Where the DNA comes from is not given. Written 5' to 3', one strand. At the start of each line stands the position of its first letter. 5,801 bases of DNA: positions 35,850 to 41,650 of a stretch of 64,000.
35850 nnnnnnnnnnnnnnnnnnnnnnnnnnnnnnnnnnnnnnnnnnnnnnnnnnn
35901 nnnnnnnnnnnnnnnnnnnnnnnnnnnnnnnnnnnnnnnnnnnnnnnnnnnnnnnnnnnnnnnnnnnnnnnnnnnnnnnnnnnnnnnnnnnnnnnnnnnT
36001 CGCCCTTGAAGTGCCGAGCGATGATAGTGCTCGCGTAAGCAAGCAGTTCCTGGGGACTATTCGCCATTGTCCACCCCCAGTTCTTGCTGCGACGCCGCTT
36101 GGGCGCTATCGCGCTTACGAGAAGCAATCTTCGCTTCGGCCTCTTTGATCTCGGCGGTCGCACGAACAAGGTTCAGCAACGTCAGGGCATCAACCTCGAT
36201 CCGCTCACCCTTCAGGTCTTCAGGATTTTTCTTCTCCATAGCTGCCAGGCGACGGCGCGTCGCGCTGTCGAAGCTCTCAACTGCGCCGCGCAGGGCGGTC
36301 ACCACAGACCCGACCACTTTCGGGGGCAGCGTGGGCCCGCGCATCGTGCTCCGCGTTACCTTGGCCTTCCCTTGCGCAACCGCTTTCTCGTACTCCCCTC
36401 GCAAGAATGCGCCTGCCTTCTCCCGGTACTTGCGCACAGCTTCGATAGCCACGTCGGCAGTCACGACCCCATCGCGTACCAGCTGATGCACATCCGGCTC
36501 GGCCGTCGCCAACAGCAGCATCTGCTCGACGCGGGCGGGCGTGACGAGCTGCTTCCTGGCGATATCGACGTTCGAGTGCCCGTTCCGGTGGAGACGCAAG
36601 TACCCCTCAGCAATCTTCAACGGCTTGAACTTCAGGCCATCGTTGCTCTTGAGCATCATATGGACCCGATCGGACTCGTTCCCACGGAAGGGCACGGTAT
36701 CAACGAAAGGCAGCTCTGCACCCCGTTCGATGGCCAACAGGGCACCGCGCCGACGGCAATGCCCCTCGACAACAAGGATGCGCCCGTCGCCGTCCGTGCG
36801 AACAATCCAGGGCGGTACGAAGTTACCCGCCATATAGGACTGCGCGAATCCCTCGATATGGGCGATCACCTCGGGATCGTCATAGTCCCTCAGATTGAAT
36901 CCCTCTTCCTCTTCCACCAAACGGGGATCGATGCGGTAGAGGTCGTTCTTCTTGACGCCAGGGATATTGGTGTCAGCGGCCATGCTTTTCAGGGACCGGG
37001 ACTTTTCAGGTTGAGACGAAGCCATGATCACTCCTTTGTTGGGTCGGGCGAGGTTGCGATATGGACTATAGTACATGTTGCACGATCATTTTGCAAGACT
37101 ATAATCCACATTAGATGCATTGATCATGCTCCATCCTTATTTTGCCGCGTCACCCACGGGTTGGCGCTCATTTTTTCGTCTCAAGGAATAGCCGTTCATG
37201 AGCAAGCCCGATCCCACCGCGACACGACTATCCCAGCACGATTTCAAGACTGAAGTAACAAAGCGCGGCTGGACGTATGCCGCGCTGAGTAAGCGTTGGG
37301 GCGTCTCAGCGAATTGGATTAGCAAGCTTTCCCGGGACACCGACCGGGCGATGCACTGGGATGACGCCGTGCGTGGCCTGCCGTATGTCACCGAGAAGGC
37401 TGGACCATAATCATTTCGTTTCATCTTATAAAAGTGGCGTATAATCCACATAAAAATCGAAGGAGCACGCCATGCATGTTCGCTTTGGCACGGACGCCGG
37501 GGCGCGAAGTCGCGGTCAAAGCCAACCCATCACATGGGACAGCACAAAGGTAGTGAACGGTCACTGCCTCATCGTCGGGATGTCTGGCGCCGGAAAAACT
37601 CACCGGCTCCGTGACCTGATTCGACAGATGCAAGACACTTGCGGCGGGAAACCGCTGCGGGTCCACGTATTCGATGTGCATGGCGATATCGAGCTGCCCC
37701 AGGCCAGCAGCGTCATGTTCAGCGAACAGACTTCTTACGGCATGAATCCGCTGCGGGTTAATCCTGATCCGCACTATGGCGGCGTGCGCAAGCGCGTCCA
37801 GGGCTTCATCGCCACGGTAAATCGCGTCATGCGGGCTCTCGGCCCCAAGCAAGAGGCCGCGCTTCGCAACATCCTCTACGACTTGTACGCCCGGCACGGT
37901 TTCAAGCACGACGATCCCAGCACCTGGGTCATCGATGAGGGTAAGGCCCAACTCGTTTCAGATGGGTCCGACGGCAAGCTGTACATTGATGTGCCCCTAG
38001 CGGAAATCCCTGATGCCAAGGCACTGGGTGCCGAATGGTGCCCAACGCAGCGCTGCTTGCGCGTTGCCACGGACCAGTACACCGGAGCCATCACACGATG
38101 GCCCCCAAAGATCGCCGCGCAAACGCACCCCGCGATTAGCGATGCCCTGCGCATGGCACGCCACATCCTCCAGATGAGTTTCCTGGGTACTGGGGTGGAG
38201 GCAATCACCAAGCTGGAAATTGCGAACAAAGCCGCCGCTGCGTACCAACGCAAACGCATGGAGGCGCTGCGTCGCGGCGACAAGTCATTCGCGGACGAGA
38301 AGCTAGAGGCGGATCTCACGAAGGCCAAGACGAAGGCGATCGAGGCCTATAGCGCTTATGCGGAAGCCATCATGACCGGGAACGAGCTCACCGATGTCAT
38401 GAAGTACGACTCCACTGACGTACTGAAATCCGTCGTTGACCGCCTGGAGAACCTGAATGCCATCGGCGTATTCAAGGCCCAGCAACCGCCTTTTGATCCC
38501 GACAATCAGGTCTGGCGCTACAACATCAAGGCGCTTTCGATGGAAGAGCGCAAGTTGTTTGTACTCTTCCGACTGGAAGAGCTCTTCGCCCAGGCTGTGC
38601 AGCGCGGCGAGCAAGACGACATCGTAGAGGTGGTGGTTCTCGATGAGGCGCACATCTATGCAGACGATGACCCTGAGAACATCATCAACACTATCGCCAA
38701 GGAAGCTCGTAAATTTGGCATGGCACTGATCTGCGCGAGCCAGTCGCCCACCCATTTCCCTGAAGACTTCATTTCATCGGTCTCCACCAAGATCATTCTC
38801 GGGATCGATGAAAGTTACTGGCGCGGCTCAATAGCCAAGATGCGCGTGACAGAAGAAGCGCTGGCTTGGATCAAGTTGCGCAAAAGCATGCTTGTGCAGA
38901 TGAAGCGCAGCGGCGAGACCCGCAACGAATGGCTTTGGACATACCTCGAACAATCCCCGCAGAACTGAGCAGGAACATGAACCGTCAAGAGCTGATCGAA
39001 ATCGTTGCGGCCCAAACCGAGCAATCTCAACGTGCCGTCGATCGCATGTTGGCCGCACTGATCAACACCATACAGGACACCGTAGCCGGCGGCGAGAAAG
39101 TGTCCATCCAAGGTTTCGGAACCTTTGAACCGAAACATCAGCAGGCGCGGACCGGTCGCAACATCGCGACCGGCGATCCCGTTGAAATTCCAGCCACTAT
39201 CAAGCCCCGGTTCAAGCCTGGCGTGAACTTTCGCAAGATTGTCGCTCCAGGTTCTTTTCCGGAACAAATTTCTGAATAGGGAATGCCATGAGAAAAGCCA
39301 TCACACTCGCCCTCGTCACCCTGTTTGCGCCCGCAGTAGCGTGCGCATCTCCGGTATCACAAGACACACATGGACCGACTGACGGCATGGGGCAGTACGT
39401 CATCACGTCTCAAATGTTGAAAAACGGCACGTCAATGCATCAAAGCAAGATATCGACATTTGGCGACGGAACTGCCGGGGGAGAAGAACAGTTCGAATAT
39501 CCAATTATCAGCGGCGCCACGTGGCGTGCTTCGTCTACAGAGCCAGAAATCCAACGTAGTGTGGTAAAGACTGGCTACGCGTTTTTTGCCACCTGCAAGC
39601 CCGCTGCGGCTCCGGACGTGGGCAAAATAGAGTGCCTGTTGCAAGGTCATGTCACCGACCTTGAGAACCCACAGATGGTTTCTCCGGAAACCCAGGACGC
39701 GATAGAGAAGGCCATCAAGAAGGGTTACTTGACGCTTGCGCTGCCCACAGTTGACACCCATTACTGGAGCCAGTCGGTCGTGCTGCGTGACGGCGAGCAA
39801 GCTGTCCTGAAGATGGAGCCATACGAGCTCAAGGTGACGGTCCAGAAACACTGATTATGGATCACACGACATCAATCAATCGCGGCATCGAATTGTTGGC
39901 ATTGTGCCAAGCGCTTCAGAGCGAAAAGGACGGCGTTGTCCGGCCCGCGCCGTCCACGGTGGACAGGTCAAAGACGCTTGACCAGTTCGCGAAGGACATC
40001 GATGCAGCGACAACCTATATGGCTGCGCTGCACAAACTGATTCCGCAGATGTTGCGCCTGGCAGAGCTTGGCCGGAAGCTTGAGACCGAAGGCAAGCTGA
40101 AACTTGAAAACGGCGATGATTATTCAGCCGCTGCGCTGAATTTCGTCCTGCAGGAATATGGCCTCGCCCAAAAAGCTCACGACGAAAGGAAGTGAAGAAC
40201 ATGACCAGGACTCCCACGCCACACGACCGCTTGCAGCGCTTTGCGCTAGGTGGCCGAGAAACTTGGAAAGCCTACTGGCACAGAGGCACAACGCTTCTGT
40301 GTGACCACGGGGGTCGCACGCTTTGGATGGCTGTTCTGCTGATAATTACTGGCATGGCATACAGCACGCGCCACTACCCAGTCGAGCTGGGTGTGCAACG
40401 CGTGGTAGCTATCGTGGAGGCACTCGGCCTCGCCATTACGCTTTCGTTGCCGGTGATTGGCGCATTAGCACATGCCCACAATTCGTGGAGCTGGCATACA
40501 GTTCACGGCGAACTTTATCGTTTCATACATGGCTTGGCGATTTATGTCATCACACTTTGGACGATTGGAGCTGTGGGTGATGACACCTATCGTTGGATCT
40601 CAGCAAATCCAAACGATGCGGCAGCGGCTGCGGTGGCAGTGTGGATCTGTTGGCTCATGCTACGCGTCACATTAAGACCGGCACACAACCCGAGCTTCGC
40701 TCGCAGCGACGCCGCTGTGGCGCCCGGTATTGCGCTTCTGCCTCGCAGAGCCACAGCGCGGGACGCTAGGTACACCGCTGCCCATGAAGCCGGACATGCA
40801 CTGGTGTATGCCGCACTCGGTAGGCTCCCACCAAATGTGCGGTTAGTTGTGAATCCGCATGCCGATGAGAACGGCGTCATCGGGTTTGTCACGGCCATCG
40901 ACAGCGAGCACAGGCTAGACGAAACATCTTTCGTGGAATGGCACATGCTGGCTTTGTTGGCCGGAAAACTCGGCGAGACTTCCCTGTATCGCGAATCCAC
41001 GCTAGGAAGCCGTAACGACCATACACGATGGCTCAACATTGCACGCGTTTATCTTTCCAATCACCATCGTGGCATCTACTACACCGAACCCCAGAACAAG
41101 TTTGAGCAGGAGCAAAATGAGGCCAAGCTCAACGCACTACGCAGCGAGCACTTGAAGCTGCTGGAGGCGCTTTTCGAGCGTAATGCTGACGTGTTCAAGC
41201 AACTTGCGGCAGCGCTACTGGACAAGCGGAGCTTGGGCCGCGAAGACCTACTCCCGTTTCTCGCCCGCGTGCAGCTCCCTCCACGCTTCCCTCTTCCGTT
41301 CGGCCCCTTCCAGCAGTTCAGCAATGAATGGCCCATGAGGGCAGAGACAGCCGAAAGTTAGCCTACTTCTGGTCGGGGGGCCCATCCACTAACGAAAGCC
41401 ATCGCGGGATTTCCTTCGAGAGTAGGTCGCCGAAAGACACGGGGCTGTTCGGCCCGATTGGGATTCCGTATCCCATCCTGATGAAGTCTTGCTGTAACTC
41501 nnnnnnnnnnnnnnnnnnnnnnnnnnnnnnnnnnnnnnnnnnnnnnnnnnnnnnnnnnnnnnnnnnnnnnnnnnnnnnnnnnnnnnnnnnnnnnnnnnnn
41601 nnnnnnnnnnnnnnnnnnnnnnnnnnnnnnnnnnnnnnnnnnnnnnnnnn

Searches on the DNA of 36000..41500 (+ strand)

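Call 5: search_dna_similar(query=window:36000-41500:+, collection=plasmids, mode=near, max_rows=20)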
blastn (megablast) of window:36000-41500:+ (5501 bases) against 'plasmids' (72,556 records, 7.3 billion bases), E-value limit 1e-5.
No match.

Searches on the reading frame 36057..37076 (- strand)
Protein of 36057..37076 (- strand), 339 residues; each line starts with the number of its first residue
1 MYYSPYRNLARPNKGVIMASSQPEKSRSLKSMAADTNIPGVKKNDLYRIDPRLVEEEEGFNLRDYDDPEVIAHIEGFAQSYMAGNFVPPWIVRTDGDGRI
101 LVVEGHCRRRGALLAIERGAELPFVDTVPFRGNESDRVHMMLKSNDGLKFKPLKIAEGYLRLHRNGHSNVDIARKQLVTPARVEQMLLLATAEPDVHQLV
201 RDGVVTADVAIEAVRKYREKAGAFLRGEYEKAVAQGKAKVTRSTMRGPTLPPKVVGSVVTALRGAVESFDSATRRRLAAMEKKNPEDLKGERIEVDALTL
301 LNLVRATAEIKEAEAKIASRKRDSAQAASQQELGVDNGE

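Call 3: search_protein_families(library=pfam, proteins=[window:36057-37076:-], max_evalue=0.01)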
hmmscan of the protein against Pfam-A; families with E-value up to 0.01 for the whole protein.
window:36057-37076:- (339 aa): 0 families

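Call 4: search_protein_families(library=ncbifam, proteins=[window:36057-37076:-], max_evalue=0.01)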
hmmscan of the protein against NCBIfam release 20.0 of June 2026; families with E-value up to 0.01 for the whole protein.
window:36057-37076:- (339 aa): 1 family
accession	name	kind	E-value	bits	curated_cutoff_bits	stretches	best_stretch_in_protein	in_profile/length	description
TIGR00180.1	parB_part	domain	0.00055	19.7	58.45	1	73-209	28-165/186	ParB/RepB/Spo0J family partition protein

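Call 6: search_protein_families(library=padloc, proteins=[window:36057-37076:-], max_evalue=0.01)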
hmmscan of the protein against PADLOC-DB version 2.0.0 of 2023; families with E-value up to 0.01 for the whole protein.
window:36057-37076:- (339 aa): 0 families

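Call 86: search_solved_structures(query=window:36057-37076:-, max_evalue=1, show_alignments=1)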
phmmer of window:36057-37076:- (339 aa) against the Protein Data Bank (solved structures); distinct sequences matched with E-value up to 1: 1.
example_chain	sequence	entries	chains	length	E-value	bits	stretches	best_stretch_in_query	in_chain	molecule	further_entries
2hq1_A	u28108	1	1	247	0.13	14.5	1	8-96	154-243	Glucose/ribitol dehydrogenase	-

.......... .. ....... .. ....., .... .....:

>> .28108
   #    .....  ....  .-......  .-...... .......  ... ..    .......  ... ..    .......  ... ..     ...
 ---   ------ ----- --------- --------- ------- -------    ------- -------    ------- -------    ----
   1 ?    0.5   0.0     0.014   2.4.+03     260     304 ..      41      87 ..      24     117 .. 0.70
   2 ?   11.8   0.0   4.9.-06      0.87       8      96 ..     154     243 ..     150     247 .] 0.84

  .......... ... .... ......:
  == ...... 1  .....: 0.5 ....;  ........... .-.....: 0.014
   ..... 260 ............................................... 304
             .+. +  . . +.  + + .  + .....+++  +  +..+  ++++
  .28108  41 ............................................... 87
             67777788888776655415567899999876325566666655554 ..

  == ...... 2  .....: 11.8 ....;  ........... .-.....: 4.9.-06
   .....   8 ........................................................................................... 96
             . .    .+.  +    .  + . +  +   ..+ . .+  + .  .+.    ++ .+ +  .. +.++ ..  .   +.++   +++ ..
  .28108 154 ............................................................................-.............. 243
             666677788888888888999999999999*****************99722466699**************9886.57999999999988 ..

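Call 103: search_solved_structures(query=A5, max_evalue=1, show_alignments=1)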
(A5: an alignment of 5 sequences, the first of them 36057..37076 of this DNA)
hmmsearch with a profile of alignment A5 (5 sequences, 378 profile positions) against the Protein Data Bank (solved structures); distinct sequences matched with E-value up to 1: 9.
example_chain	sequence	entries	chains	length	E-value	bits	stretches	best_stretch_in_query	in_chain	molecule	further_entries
2j5p_A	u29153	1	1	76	0.0014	20.8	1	333-378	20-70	DNA TRANSLOCASE FTSK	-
2ve8_A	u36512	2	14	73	0.0026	20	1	334-378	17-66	DNA TRANSLOCASE FTSK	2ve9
2j5o_A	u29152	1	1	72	0.0026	19.9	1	334-378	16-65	DNA TRANSLOCASE FTSK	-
1vz0_A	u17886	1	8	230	0.013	17.7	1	67-200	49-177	Chromosome-partitioning protein Spo0J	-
5dcf_A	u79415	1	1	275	0.016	17.4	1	333-377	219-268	Tyrosine recombinase XerD,DNA translocase FtsK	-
2ius_A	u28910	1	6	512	0.024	16.8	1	333-377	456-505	DNA TRANSLOCASE FTSK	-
2iut_A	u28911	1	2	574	0.064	15.4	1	333-378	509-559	DNA TRANSLOCASE FTSK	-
8qa8_A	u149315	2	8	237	0.087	14.9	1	88-234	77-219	Transcriptional repressor protein KorB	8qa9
1r71_A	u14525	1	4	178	0.14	14.2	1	138-236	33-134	Transcriptional repressor protein korB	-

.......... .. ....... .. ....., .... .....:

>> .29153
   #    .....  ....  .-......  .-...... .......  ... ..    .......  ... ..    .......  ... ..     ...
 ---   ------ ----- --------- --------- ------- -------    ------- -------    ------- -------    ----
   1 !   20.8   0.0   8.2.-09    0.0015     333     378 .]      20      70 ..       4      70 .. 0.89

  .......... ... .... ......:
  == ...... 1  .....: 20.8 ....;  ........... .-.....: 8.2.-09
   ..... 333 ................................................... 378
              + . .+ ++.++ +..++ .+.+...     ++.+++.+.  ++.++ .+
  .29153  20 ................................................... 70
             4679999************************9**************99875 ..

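Call 106: search_protein_families(library=phrogs, proteins=[window:36057-37076:-], max_evalue=0.001)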
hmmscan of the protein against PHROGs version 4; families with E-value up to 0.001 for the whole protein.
window:36057-37076:- (339 aa): 2 families
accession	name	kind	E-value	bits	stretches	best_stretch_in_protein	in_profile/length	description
phrog_1033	-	DNA, RNA and nucleotide metabolism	1.8e-60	206.5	1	28-326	17-312/334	ParB-like partition protein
phrog_7783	-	unknown function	0.00021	21.1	1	68-210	21-164/634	-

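Call 107: search_dna_similar(query=window:36057-37076:-, collection=plasmids, mode=protein, max_rows=60, max_evalue=1e-10)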
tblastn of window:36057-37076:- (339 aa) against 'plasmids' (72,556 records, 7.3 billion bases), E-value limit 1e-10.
Records with a match: 816; places in all: 850; records where one place covers at least 80% of the query: 23.
Best place of each record, by identity: <60% 816.
By first word of the organism name: Klebsiella 212; Citrobacter 118; Escherichia 102; Providencia 91; Pseudomonas 53; Salmonella 42; Enterobacter 41; Proteus 35; Raoultella 16; Vibrio 11; and 30 more.
By predicted mobility (MOB-suite, as given by PLSDB): conjugative 605; non-mobilizable 119; mobilizable 92.
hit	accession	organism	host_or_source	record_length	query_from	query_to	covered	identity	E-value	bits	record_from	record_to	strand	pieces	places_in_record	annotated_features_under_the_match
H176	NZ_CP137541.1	Xanthomonas euvesicatoria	tomato,cell culture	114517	3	304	89%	59.7%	1e-109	357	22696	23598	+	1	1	DNA translocase FtsK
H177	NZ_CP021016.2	Xanthomonas citri pv. phaseoli var. fuscans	Phaseolus vulgaris,cell culture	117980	3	304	89%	59.7%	1e-109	357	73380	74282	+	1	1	DNA translocase FtsK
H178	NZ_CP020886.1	Xanthomonas citri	Citrus x aurantiifolia,Cell culture,leaf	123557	3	304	89%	59.1%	1e-108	354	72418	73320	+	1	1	DNA translocase FtsK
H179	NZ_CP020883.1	Xanthomonas citri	Citrus x aurantiifolia,Cell culture,leaf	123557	3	304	89%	59.1%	1e-108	354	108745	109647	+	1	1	DNA translocase FtsK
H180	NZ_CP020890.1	Xanthomonas citri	Citrus hystrix,Cell culture,leaf,leaf ...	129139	3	304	89%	59.1%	1e-108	354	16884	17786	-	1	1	DNA translocase FtsK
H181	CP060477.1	Xanthomonas citri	Citrus,Cell culture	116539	3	304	89%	58.7%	1e-107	352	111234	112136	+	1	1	hypothetical protein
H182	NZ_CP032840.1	Aeromonas veronii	Homo sapiens,feces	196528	19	333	93%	55.7%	1e-72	320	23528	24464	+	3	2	hypothetical protein (x2)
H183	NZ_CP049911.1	Diaphorobacter sp. HDW4A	Hydrophilus acuminatus,single bacterial ...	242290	28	339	92%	50.8%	2e-88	296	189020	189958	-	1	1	ParB/RepB/Spo0J family partition protein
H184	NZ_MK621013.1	Pseudomonas syringae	-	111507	28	337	91%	49.7%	8e-85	286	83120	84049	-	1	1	hypothetical protein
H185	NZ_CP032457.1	Pseudomonas savastanoi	tobacco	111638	28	337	91%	49.4%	7e-84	283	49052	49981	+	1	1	hypothetical protein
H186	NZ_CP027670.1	Simplicispira suum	cell culture,Dust collector of pigpen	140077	5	304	88%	45.9%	8e-65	229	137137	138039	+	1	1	hypothetical protein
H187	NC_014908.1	Alicycliphilus denitrificans BC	-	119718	28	304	82%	46.8%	5e-65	229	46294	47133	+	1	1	hypothetical protein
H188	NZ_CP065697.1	Delftia acidovorans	-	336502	14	304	86%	42.8%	5e-69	241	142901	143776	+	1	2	hypothetical protein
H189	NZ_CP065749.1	Delftia lacustris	-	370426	14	304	86%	42.8%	5e-69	241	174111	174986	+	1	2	hypothetical protein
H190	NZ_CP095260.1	Klebsiella pneumoniae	Homo,sputum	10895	41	304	78%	39.7%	4e-38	151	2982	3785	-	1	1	chromosome partitioning protein ParB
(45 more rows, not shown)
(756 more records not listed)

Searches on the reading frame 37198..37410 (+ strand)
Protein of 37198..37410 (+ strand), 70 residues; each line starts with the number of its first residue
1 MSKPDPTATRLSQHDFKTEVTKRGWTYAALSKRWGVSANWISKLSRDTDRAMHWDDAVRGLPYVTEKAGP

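Call 3: search_protein_families(library=pfam, proteins=[window:37198-37410:+], max_evalue=0.01)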
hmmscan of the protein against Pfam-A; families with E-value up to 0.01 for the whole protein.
window:37198-37410:+ (70 aa): 1 family
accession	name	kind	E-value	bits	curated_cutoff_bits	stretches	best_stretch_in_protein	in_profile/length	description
PF13560.12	HTH_31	-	0.0019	18.9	27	1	22-56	12-46/64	Helix-turn-helix domain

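Call 4: search_protein_families(library=ncbifam, proteins=[window:37198-37410:+], max_evalue=0.01)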
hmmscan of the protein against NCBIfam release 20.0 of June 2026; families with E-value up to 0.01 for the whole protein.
window:37198-37410:+ (70 aa): 1 family
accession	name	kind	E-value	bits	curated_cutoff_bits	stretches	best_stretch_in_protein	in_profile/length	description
TIGR03070.1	couple_hipB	subfamily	0.0069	16.3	71.65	0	22-46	13-37/58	type II toxin-antitoxin system Y4mF family antitoxin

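Call 6: search_protein_families(library=padloc, proteins=[window:37198-37410:+], max_evalue=0.01)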
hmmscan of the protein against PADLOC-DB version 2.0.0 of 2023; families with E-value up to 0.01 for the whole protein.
window:37198-37410:+ (70 aa): 0 families

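Call 106: search_protein_families(library=phrogs, proteins=[window:37198-37410:+], max_evalue=0.001)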
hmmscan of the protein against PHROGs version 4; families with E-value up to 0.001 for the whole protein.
window:37198-37410:+ (70 aa): 1 family
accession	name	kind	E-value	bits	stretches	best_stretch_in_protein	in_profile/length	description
phrog_769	-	transcription regulation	0.0006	20.8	1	6-43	6-43/89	transcriptional repressor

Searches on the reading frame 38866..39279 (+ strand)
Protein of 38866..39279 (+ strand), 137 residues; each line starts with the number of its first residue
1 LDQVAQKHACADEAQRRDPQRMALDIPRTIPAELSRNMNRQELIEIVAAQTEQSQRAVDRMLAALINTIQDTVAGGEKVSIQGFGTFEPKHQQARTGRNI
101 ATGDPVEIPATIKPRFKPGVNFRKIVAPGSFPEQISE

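Call 3: search_protein_families(library=pfam, proteins=[window:38866-39279:+], max_evalue=0.01)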
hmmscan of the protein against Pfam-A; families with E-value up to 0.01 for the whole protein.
window:38866-39279:+ (137 aa): 2 families
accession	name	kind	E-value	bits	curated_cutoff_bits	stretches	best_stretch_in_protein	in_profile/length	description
PF00216.26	Bac_DNA_binding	-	1.3e-27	96.3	22.4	1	38-126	1-89/90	Bacterial DNA-binding protein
PF18291.6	HU-HIG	-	6e-07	30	26.2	1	35-93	29-87/125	HU domain fused to wHTH, Ig, or Glycine-rich motif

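Call 4: search_protein_families(library=ncbifam, proteins=[window:38866-39279:+], max_evalue=0.01)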
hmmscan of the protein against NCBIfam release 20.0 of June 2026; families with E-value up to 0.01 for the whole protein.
window:38866-39279:+ (137 aa): 7 families
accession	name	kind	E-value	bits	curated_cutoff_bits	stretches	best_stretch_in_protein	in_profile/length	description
NF001222.0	PRK00199.1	equivalog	4.8e-19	68.4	115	1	38-126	1-90/95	integration host factor subunit beta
TIGR00988.1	hip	equivalog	9.6e-18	64.3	119.95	1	38-124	1-88/94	integration host factor subunit beta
NF007945.0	PRK10664.1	equivalog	4.8e-17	62.3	157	1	38-124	1-87/90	nucleoid-associated protein HU-beta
NF001401.0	PRK00285.1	equivalog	8.6e-15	54.7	111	1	37-127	5-95/103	integration host factor subunit alpha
NF008023.0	PRK10753.1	equivalog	1.2e-12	48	162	1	38-123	1-86/90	nucleoid-associated protein HU-alpha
TIGR00987.1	himA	equivalog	3.3e-10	40.2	120.25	1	39-126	3-90/96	integration host factor subunit alpha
TIGR01201.1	HU_rel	subfamily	1.4e-06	28.3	68.6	1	34-92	27-85/170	HU family DNA-binding protein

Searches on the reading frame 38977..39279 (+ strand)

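Call 6: search_protein_families(library=padloc, proteins=[window:38977-39279:+], max_evalue=0.01)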
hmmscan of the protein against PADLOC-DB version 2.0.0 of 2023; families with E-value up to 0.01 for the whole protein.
window:38977-39279:+ (100 aa): 0 families

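Call 106: search_protein_families(library=phrogs, proteins=[window:38977-39279:+], max_evalue=0.001)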
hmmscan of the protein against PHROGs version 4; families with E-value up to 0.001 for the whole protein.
window:38977-39279:+ (100 aa): 1 family
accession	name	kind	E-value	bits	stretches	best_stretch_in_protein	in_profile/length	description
phrog_379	-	DNA, RNA and nucleotide metabolism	2.1e-28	99.6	1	1-92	30-121/138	DNA binding protein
